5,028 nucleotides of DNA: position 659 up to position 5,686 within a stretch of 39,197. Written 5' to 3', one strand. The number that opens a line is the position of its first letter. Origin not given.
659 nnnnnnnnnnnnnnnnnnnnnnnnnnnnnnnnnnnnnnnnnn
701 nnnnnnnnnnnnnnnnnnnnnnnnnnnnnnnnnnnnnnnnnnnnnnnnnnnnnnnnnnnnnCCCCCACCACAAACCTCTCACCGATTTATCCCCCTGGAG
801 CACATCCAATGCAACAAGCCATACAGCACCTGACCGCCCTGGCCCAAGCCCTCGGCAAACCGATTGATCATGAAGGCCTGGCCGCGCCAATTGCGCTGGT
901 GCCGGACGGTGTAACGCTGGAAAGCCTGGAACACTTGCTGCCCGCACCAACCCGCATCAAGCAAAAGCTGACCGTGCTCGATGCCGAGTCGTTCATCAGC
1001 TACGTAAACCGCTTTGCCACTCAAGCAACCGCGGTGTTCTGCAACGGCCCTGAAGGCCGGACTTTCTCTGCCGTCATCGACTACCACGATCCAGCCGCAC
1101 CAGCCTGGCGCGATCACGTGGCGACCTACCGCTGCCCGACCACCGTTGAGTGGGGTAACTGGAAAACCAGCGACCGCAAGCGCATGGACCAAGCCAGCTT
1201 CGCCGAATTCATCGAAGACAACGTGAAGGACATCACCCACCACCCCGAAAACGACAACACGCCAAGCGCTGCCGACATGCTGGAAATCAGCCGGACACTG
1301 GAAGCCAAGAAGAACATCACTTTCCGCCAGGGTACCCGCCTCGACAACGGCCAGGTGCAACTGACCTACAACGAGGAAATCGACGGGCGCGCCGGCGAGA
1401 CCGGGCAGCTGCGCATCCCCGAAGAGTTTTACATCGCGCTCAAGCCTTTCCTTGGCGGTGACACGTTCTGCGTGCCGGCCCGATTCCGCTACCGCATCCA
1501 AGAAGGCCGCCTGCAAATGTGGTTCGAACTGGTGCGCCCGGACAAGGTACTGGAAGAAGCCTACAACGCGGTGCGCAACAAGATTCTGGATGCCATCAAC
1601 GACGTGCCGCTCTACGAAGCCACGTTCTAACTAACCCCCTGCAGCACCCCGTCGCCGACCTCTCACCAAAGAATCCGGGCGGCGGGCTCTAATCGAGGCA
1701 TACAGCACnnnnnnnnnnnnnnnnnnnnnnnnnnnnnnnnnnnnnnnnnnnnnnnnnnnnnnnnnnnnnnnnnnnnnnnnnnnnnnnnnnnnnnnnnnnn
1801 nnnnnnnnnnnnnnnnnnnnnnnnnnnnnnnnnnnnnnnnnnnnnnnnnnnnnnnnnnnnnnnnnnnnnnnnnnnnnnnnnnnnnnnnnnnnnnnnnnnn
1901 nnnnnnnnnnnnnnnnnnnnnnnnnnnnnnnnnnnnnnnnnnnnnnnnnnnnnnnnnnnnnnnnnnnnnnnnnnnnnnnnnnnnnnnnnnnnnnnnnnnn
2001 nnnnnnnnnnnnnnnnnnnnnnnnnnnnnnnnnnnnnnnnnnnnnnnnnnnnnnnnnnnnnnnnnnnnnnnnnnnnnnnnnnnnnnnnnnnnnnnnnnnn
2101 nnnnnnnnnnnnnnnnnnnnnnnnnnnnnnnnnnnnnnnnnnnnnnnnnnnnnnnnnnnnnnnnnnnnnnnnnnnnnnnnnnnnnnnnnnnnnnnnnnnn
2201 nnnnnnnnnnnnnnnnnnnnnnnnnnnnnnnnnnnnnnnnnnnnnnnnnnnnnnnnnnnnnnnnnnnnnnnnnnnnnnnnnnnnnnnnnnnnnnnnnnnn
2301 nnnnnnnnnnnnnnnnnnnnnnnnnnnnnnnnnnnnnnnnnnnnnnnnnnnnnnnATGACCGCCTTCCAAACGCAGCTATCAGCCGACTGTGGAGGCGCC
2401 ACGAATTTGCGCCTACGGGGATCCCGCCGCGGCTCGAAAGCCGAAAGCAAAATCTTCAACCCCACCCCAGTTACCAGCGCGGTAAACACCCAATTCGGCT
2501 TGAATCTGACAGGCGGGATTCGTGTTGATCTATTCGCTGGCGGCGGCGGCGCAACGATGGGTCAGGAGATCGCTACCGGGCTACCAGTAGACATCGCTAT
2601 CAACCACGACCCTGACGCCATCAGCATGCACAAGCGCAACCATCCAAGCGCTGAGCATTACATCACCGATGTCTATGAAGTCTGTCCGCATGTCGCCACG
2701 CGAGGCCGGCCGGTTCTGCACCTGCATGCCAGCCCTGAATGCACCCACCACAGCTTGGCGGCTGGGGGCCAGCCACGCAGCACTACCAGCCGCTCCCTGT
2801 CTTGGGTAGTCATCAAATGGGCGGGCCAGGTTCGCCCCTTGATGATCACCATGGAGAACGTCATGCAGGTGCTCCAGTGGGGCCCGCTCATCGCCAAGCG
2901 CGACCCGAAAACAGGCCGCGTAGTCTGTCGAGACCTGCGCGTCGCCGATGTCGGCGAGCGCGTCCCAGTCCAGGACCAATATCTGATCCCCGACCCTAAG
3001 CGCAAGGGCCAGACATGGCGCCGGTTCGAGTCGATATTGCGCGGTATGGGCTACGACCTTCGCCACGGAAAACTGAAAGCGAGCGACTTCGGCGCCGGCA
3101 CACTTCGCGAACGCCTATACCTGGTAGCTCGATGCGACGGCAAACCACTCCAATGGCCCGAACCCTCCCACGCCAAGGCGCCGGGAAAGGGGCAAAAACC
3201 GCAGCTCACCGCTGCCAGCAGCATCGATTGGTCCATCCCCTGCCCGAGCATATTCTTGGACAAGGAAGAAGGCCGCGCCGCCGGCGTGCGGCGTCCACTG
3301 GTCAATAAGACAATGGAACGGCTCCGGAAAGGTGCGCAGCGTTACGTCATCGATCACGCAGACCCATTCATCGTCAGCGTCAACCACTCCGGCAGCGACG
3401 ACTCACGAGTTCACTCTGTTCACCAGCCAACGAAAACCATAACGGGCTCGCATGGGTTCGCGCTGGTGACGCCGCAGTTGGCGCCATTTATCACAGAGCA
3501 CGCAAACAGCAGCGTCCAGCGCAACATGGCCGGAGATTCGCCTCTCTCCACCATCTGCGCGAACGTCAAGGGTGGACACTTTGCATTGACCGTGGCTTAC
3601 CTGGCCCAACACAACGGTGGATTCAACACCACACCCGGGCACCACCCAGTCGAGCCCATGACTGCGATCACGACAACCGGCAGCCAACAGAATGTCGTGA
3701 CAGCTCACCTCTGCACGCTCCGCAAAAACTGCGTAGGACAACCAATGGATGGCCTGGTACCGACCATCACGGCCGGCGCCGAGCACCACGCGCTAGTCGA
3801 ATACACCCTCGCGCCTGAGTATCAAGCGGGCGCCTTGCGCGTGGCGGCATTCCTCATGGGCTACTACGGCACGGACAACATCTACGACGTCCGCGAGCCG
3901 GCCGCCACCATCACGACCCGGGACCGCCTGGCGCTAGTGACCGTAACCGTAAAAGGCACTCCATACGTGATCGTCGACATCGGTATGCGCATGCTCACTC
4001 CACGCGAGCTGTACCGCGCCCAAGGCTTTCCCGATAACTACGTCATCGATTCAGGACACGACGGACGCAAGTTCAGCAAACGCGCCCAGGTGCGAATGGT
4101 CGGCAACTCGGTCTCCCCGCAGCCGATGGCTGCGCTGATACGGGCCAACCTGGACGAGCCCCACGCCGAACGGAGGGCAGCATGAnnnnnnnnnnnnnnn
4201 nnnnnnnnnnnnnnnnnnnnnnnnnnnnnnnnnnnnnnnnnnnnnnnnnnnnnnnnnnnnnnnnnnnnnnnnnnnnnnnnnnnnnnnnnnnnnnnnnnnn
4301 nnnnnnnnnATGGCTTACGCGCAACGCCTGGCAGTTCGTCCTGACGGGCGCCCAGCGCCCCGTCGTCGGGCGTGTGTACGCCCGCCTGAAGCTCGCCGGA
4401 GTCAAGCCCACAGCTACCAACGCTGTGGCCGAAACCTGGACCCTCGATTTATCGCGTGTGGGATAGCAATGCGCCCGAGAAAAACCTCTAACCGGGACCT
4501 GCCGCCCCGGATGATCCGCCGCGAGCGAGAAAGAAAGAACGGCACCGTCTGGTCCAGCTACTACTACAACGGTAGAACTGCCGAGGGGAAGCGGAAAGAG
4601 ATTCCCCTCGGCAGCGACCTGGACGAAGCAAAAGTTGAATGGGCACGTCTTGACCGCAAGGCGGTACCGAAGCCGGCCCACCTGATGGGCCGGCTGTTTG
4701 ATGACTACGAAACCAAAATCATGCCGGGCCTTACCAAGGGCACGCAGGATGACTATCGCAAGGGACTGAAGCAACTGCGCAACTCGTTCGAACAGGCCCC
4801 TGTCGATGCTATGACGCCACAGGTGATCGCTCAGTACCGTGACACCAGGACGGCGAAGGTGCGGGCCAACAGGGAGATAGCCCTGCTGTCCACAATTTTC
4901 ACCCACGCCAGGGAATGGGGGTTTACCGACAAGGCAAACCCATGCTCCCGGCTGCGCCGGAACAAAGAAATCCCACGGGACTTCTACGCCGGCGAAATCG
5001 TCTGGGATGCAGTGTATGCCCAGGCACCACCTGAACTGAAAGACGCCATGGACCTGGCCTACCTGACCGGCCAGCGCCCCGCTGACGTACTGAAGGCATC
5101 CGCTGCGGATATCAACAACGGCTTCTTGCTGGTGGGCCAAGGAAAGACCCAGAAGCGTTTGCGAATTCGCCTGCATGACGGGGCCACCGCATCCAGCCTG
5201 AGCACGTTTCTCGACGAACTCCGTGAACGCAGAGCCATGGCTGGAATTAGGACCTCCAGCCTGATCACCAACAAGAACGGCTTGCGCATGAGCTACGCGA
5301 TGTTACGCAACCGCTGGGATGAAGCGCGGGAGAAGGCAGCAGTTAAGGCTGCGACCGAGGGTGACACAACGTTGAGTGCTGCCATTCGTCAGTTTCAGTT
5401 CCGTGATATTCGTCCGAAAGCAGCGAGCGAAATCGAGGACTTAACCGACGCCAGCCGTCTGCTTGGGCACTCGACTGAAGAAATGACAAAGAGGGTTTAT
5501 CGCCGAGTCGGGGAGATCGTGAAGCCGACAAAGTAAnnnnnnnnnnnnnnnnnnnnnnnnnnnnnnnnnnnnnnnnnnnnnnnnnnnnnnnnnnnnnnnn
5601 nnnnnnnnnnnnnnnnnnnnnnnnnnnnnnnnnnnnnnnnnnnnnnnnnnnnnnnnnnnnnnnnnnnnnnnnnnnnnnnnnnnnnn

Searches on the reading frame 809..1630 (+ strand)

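Call 47: search_protein_families(library=pfam, proteins=[window:809-1630:+], max_evalue=0.01)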
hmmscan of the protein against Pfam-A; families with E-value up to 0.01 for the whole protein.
window:809-1630:+ (273 aa): 1 family
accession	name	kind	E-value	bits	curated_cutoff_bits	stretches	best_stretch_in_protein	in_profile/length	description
PF10065.14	DUF2303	-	1.3e-66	225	26.6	1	2-269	2-265/269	Uncharacterized conserved protein (DUF2303)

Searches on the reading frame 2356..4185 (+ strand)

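Call 47: search_protein_families(library=pfam, proteins=[window:2356-4185:+], max_evalue=0.01)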
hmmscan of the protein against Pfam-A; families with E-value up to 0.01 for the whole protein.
window:2356-4185:+ (609 aa): 1 family
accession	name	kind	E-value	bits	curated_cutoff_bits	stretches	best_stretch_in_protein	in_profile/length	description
PF00145.23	DNA_methylase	-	3.4e-23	83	22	3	505-596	233-320/324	C-5 cytosine-specific DNA methylase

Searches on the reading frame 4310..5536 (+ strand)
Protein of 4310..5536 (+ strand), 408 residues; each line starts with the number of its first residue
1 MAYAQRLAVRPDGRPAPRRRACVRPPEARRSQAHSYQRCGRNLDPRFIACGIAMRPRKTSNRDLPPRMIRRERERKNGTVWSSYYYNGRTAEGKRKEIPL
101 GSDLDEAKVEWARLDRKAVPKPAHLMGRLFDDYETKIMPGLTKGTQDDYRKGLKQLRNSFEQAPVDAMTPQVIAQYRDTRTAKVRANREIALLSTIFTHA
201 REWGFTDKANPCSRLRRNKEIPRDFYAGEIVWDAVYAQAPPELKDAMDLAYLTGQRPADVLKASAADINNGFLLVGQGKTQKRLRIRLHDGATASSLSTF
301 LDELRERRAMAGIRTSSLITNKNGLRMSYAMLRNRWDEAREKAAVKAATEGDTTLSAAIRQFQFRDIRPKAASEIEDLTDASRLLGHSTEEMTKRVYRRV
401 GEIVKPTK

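Call 8: search_protein_families(library=pfam, proteins=[window:4310-5536:+], max_evalue=1)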
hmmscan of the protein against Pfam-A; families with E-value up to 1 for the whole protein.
window:4310-5536:+ (408 aa): 5 families
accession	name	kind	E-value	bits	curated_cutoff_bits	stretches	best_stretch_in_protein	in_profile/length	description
PF00589.27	Phage_integrase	-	2.2e-09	37.8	27.1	1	242-400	23-168/172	Phage integrase family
PF24624.1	Int_N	-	3.3e-06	28.2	27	1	142-217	19-98/100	Phage integrase, N-terminal domain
PF09003.16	Arm-DNA-bind_1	-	0.0065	16.9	22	1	53-110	2-52/74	Bacteriophage lambda integrase, Arm DNA-binding domain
PF10150.14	RNase_E_G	-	0.075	12.9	25.5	1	286-396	20-134/270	Ribonuclease E/G family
PF10397.14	ADSL_C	-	0.22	12.3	32.7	0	341-390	27-74/79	Adenylosuccinate lyase C-terminus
